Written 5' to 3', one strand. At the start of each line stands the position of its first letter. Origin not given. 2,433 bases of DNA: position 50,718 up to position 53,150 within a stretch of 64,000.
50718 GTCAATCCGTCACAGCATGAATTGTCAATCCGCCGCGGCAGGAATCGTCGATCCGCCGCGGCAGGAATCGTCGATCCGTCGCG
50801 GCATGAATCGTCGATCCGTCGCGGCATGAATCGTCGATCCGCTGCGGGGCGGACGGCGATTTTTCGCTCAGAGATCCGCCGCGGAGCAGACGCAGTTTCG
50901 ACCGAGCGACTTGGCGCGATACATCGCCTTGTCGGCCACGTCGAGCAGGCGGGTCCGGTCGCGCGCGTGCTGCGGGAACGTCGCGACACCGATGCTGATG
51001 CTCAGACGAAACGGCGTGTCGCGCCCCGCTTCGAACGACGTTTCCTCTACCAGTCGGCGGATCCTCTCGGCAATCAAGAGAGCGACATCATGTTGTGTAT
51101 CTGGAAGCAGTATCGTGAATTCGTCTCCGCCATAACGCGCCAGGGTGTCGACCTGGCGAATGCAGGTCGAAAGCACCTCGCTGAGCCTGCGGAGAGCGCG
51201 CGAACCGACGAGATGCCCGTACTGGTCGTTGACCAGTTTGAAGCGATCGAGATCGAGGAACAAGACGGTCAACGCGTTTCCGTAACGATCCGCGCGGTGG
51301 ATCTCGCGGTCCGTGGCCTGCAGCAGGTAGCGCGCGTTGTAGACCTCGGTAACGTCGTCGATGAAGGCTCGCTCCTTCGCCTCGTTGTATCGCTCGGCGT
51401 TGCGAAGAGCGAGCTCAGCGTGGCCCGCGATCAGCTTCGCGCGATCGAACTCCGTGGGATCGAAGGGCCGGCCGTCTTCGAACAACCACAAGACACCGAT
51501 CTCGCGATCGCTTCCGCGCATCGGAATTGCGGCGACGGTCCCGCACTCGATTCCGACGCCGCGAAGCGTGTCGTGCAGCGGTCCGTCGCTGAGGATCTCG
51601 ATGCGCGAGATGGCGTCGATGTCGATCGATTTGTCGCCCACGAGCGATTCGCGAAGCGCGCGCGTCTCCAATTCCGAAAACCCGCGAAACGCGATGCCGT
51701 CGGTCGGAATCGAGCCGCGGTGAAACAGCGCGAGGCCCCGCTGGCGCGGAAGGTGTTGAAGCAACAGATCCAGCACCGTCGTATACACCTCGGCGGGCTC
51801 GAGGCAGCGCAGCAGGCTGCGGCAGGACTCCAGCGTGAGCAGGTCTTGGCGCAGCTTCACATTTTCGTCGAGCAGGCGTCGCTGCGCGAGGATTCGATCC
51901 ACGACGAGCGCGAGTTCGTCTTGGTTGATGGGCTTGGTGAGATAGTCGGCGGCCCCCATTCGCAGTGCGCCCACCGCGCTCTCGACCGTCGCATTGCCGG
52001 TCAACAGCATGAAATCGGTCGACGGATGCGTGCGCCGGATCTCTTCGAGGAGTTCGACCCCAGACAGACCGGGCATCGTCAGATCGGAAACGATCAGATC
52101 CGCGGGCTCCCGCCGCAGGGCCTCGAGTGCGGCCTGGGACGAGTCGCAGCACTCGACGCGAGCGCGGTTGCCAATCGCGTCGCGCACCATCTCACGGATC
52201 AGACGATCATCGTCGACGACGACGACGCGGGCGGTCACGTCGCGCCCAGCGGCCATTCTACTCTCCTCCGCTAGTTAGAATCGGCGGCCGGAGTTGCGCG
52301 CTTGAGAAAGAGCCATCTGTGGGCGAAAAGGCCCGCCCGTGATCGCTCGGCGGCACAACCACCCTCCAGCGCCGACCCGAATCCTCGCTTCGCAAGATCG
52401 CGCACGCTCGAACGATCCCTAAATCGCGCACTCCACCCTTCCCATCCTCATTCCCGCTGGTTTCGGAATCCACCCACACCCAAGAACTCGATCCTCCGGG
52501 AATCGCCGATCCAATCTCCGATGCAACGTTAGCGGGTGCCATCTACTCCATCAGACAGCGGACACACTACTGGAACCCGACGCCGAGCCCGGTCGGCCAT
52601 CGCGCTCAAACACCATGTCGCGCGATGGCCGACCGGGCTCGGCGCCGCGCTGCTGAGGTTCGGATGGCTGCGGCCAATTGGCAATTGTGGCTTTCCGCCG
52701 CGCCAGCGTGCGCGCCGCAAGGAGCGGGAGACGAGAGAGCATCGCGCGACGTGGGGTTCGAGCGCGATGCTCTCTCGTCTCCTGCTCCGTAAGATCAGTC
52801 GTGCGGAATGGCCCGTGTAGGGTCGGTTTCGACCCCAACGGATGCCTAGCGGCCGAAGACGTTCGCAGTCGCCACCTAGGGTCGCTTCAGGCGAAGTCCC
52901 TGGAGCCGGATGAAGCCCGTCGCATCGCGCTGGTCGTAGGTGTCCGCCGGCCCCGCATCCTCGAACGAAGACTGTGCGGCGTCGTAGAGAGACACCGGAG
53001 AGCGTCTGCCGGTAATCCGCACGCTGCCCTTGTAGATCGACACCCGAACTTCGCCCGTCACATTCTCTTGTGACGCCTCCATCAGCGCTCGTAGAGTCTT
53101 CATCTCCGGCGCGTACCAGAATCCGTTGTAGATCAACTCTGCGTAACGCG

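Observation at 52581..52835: Twin long hairpins with mutually complementary loops: candidate new structured RNA or mobile DNA element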

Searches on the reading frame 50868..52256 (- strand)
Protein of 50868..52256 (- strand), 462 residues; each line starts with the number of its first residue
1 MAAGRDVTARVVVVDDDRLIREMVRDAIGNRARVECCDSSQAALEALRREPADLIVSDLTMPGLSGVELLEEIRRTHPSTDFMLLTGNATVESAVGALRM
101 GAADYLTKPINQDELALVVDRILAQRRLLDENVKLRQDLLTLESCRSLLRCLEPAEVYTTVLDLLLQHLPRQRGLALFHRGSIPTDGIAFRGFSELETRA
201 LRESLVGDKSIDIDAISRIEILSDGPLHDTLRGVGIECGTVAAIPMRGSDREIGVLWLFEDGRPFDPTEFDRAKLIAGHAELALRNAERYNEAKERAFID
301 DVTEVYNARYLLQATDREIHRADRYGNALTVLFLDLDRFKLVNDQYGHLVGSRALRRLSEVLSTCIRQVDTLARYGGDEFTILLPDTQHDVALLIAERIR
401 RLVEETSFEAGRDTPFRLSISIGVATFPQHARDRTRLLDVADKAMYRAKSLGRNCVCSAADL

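Call 9: search_protein_families(library=pfam, proteins=[window:50868-52256:-])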
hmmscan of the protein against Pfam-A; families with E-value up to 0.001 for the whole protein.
window:50868-52256:- (462 aa): 3 families
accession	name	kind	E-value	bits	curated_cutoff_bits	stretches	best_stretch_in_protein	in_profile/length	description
PF00990.26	GGDEF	-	1.5e-45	155.3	23.8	1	297-454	1-160/161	Diguanylate cyclase, GGDEF domain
PF00072.30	Response_reg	-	6.7e-26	91.1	30.2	1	11-118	1-109/111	Response regulator receiver domain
PF13185.12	GAF_2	-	1.8e-05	25.4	28.6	1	153-284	3-135/136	GAF domain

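Call 13: find_encoding_contigs(protein=window:50868-52256:-, flank=10000, max_places=10)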
Protein window:50868-52256:- (462 aa): no gene with exactly this product is on record in the collection.

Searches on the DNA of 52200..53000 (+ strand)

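Call 5: search_rna_families(source=window, start=52200, end=53000, threshold=evalue, max_evalue=10)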
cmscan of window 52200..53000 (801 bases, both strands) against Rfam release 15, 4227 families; matches with E-value up to 10: 25.
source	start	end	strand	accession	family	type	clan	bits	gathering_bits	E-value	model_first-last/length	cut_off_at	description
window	52722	52787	+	RF04159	MIR1437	Gene; miRNA;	-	38.6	168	7e-05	1-192/192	no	MIR1437 microRNA precursor family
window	52578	52647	-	RF04159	MIR1437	Gene; miRNA;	-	37.7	168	0.00011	1-192/192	no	MIR1437 microRNA precursor family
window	52722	52787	-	RF04159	MIR1437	Gene; miRNA;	-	36.2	168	0.00023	1-192/192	no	MIR1437 microRNA precursor family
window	52578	52647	+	RF04159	MIR1437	Gene; miRNA;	-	35.3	168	0.00037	1-192/192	no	MIR1437 microRNA precursor family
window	52719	52790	+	RF03819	mir-Ro6-3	Gene; miRNA;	-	31.2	79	0.006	1-72/72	no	mir-Ro6-3 microRNA precursor family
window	52575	52650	-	RF03819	mir-Ro6-3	Gene; miRNA;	-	29.6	79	0.014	1-72/72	no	mir-Ro6-3 microRNA precursor family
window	52565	52660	-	RF03771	mir-341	Gene; miRNA;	-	28.2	90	0.0009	1-96/96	no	mir-341 microRNA precursor family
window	52724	52785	+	RF03296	MIR8788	Gene; miRNA;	-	28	124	0.016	1-138/138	no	MIR8788 microRNA precursor family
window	52721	52789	+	RF03778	mir-483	Gene; miRNA;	-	27.6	60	0.0089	1-75/75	no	mir-483 microRNA precursor family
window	52718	52790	-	RF04168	MIR839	Gene; miRNA;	-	27.5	200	0.0026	1-267/267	no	MIR839 microRNA precursor family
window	52575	52650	+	RF03819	mir-Ro6-3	Gene; miRNA;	-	27.1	79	0.051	1-72/72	no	mir-Ro6-3 microRNA precursor family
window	52588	52674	+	RF01521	CC1840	Gene; sRNA;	-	25.2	50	0.43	1-95/95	no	caulobacter sRNA CC1840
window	52717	52791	-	RF04164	MIR1507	Gene; miRNA;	-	22.9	73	0.014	1-107/107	no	MIR1507 microRNA precursor family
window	52721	52788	+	RF03952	mir-3718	Gene; miRNA;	-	22.1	78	0.04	16-77/92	no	mir-3718 microRNA precursor family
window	52718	52792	+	RF04164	MIR1507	Gene; miRNA;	-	21.4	73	0.039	1-107/107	no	MIR1507 microRNA precursor family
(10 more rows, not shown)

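Call 44: build_rna_model(alignment_id=A2, structure=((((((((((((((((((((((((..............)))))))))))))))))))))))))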
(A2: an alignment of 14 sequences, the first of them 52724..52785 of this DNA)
Model R1 built from alignment A2 (14 sequences, 62 columns); structure: as given.
model positions 62; base pairs 24; branch points 0; effective number of sequences 2.71; information 0.902 bits per position. Calibrated on 0.2 Mb of random sequence (short: E-values are rough).
structure used (alignment columns):
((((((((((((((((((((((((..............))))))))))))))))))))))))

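Call 45: search_with_rna_model(model_id=R1, sources=[window, L024, L032, L069, L120, L121, L122, L124, L125, L126, L127, L128, L129, L130, L131, L016, L018, L020, L022, L023, L054, L065, L068], max_evalue=10)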
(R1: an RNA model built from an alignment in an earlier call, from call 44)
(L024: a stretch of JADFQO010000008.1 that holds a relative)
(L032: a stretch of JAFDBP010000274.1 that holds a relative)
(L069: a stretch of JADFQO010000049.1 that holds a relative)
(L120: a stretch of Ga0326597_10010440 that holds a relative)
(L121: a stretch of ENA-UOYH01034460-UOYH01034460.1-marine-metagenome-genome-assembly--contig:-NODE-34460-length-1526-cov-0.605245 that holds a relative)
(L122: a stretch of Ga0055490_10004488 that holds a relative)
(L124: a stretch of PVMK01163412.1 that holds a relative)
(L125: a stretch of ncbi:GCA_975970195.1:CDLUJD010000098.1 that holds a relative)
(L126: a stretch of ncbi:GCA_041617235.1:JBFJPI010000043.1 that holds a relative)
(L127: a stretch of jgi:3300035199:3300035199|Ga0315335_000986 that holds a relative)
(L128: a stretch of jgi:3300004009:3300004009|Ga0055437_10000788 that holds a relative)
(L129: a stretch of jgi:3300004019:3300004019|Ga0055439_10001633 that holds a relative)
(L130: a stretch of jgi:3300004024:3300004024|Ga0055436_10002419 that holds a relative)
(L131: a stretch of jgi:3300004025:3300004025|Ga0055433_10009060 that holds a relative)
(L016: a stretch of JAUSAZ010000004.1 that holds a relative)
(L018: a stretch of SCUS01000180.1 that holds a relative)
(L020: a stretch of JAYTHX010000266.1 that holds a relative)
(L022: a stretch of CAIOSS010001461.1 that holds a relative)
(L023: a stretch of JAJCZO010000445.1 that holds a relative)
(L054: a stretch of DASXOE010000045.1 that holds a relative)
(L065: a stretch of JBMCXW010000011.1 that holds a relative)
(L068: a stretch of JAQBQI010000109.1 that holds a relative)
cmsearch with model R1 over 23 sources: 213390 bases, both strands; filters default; matches with E-value up to 10: 46.
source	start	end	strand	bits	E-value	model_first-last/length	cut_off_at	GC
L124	485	546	-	87.8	2e-18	1-62/62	no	0.73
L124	632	693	+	87.8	2.1e-18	1-62/62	no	0.73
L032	2308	2369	+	86.8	3.6e-18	1-62/62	no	0.73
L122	1374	1435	-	85.5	7.8e-18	1-62/62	no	0.73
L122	1517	1578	+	84.5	1.3e-17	1-62/62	no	0.77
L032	2160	2221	-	83.9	1.8e-17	1-62/62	no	0.77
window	52724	52785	+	82.1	5e-17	1-62/62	no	0.68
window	52582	52643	-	81.6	6.8e-17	1-62/62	no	0.74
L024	3164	3225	+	78.4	4.1e-16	1-62/62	no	0.71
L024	558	619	-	77.7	6.1e-16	1-62/62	no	0.69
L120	6828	6889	+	77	8.7e-16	1-62/62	no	0.71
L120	9793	9854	+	74.1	4.5e-15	1-62/62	no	0.74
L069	191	252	+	69.4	6.4e-14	1-62/62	no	0.76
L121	1389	1450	-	58.3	3.2e-11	1-62/62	no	0.71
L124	632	693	-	54.8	2.2e-10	1-62/62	no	0.73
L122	1374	1435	+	54.1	3.3e-10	1-62/62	no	0.73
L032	2308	2369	-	53.8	3.9e-10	1-62/62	no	0.73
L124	485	546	+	52.3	9.5e-10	1-62/62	no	0.73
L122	1517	1578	-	48.6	7.4e-09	1-62/62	no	0.77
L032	2160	2221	+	46.8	2e-08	1-62/62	no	0.77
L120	6828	6889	-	45.4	4.5e-08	1-62/62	no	0.71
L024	3164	3225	-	40.3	7.7e-07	1-62/62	no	0.71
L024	558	619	+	40.1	8.6e-07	1-62/62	no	0.69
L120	9793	9854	-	38.6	2e-06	1-62/62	no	0.74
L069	193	253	-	32.3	6.8e-05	1-62/62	no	0.75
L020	5153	5186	-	26.3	0.002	15-48/62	no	0.71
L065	5527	5562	+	25.4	0.0033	1-62/62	no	0.72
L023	4114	4137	-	25.1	0.004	20-43/62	no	0.62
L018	7898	7954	-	24.4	0.0059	1-62/62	no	0.77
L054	5847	5868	+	21.2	0.034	21-42/62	no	0.77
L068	4857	4878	-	21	0.039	21-42/62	no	0.73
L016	6800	6821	-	21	0.039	21-42/62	no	0.73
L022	6287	6308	-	21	0.039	21-42/62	no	0.73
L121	1389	1448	+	18.4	0.17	1-62/62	no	0.7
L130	662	685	+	17.2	0.33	20-43/62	no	0.83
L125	9169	9235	+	16.8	0.41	1-62/62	no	0.7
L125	12333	12360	-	15.1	1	19-44/62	no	0.75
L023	436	472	+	14.2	1.8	1-62/62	no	0.76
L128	1608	1631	+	13.1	3.2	20-43/62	no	0.79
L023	2706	2757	-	12.4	4.9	1-62/62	no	0.79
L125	5200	5223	+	12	5.9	20-43/62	no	0.79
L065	5804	5853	-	12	6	1-62/62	no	0.72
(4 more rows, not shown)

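Call 51: search_dna_similar(query=window:52570-52800:+, collection=plasmids, mode=distant, max_evalue=0.01, max_rows=15)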
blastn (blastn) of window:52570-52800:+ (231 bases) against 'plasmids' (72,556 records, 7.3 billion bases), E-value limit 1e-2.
No match.

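Call 52: search_dna_similar(query=window:52570-52800:+, collection=phages, mode=distant, max_evalue=0.01, max_rows=15)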
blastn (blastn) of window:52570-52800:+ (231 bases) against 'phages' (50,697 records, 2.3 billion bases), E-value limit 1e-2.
No match.

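Call 60: search_with_rna_model(model_id=R1, sources=[L132, L133, L134, L135, L136], max_evalue=1)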
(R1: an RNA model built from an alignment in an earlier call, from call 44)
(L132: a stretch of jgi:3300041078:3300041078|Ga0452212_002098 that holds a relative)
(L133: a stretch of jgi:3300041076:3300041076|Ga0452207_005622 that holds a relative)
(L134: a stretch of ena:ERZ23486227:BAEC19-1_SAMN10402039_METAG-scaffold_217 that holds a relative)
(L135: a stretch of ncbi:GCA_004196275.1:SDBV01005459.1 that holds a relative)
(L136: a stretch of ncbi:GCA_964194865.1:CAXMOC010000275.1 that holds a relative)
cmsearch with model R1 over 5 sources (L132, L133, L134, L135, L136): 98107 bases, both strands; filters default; matches with E-value up to 1: 8.
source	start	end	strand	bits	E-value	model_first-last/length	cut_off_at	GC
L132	11866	11927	-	81.2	3.8e-17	1-62/62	no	0.73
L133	10002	10063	-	81.2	3.8e-17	1-62/62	no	0.73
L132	12012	12073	+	80.6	5.5e-17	1-62/62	no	0.73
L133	10148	10209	+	80.6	5.5e-17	1-62/62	no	0.73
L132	12012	12073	-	50.2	1.4e-09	1-62/62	no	0.73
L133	10148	10209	-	50.2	1.4e-09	1-62/62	no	0.73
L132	11866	11927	+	48.1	4.5e-09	1-62/62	no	0.73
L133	10002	10063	+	48.1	4.5e-09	1-62/62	no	0.73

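Call 76: search_with_rna_model(model_id=R1, sources=[L137, L138, L139, L140, L141, L142, L143, L144, L145, L146, L147, L148, L149, L150, L151], max_evalue=0.01)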
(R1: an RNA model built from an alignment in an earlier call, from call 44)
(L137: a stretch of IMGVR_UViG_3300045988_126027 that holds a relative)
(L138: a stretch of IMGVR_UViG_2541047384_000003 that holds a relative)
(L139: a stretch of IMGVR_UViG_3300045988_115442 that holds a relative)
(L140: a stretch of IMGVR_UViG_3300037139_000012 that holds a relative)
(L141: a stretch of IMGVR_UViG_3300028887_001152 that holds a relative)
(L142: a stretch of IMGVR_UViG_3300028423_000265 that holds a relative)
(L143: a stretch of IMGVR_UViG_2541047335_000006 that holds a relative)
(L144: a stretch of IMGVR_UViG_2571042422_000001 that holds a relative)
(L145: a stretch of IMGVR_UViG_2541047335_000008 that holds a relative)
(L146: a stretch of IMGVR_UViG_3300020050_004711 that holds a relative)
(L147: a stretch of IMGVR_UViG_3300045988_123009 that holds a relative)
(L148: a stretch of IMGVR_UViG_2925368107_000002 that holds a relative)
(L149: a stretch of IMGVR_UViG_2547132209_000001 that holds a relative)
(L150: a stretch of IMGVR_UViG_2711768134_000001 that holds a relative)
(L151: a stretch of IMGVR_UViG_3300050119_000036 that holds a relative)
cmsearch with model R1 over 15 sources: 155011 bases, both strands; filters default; matches with E-value up to 0.01: 1.
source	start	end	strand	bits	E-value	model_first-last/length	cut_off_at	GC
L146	3299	3363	+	25.8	0.0019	1-62/62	no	0.63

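Call 80: search_with_rna_model(model_id=R1, sources=[L152, L153, L154], max_evalue=1)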
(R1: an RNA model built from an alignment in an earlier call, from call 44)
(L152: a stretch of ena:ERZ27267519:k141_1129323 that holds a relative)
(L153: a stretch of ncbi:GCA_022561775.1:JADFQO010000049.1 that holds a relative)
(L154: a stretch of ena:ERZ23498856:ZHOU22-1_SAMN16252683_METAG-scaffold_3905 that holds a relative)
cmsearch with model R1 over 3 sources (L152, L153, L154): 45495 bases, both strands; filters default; matches with E-value up to 1: 4.
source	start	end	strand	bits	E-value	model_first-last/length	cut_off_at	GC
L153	11902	11963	-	69.4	1.4e-14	1-62/62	no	0.76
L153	11901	11961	+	32.3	1.5e-05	1-62/62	no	0.75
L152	12288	12344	+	16.4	0.11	1-62/62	no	0.65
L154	8770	8826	+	16.4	0.11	1-62/62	no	0.65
